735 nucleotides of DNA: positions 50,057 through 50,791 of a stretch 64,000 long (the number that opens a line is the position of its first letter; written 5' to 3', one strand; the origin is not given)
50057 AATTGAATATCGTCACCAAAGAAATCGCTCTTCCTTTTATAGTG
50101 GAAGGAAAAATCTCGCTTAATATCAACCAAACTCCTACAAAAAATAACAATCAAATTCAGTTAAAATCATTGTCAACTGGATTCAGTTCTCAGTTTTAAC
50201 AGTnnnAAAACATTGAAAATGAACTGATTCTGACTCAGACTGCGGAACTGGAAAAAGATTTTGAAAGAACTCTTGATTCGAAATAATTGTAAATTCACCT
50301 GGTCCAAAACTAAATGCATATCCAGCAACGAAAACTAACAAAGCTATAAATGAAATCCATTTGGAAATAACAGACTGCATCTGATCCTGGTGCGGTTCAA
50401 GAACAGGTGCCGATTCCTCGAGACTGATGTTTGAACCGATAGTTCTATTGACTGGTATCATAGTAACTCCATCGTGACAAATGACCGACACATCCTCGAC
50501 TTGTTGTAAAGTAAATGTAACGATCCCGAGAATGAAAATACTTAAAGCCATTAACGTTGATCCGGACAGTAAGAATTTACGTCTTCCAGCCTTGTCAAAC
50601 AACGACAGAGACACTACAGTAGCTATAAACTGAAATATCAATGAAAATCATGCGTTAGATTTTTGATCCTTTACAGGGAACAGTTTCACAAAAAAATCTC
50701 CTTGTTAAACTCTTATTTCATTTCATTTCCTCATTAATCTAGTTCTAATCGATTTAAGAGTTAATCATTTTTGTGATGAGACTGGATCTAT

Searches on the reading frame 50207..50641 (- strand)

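Call 52: search_protein_families(library=pfam, proteins=[window:50207-50641:-], max_evalue=0.001)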
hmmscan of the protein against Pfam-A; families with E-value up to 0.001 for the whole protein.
window:50207-50641:- (145 aa): 1 family
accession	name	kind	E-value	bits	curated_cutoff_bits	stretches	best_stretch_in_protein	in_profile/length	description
PF00083.30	Sugar_tr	-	1.4e-08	34.5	22.3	1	1-50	297-346/452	Sugar (and other) transporter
